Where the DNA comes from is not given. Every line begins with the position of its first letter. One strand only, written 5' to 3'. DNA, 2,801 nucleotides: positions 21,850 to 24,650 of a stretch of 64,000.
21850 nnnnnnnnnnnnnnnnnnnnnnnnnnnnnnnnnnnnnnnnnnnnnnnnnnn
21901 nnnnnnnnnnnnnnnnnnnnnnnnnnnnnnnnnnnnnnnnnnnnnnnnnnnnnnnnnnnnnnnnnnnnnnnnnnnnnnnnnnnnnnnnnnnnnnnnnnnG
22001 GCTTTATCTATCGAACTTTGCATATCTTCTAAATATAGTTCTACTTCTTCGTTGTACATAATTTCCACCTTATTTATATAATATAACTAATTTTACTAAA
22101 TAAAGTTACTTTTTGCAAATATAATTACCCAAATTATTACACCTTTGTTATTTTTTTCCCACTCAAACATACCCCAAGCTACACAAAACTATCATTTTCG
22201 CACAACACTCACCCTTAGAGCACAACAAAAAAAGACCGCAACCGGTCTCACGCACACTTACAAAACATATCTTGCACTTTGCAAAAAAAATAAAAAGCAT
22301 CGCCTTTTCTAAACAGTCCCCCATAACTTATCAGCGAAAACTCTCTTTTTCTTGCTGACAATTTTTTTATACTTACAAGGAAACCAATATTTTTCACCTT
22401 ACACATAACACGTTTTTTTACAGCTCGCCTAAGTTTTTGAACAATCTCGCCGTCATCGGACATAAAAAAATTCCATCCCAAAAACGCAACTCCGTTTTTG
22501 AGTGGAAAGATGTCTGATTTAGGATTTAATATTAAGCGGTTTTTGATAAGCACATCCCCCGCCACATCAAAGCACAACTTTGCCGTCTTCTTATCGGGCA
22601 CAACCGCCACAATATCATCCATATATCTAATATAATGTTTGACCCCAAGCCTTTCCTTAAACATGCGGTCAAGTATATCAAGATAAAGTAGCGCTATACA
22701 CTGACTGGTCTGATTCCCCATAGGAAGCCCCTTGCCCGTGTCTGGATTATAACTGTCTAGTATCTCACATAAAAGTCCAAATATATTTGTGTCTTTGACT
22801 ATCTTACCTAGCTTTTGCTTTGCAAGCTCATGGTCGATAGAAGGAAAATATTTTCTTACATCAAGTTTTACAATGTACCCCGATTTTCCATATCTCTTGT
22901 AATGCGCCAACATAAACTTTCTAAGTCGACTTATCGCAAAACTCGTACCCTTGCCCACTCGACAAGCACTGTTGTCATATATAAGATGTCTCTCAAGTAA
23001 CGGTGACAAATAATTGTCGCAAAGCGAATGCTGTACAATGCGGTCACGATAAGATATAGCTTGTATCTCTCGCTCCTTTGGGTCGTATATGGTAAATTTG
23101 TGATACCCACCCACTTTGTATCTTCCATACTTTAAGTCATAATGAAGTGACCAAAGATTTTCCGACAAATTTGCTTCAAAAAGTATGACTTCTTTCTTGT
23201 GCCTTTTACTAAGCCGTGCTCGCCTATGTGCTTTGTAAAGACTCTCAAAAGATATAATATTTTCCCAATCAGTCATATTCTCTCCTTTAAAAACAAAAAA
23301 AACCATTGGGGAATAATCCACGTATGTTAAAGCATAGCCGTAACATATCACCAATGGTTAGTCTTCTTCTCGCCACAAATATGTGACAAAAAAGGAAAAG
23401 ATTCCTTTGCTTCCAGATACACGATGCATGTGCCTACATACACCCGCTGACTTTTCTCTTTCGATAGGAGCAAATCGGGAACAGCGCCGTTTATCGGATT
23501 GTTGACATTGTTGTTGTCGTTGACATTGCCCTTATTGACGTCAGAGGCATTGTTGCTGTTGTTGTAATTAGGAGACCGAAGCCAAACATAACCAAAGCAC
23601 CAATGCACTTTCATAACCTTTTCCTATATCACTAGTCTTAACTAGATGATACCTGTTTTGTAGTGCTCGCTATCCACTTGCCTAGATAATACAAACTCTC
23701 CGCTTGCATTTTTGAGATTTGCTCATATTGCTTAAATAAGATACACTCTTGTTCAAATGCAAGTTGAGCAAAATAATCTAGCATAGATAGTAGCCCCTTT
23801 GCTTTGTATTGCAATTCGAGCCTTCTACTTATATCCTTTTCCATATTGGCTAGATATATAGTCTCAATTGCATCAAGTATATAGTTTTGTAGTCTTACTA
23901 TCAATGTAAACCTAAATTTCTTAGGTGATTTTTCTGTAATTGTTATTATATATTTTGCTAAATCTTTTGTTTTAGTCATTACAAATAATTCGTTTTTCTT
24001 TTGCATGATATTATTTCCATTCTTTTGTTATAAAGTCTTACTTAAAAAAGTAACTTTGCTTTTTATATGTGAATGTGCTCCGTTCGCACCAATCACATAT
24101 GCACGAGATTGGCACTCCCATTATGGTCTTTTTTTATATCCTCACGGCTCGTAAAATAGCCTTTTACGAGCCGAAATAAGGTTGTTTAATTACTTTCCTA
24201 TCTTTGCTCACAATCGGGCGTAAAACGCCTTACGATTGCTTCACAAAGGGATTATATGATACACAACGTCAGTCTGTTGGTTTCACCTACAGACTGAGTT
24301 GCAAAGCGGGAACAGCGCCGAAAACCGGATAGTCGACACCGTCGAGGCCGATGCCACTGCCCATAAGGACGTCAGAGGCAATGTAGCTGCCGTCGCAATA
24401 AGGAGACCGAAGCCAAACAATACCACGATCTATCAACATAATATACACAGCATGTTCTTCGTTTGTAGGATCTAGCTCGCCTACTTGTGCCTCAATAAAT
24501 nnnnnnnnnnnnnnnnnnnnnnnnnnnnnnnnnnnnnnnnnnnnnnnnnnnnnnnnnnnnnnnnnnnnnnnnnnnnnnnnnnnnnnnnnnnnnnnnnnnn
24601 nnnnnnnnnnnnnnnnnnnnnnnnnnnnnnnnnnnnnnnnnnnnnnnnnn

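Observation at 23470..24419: TR/VR pair shows almost purely adenine-directed substitutions, with all 14 AAY codons of the TR recoded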

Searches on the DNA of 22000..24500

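Call 33: search_rna_families(source=window, start=22000, end=24500, threshold=evalue, max_evalue=1)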
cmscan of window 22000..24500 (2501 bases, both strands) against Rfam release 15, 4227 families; matches with E-value up to 1: 0.
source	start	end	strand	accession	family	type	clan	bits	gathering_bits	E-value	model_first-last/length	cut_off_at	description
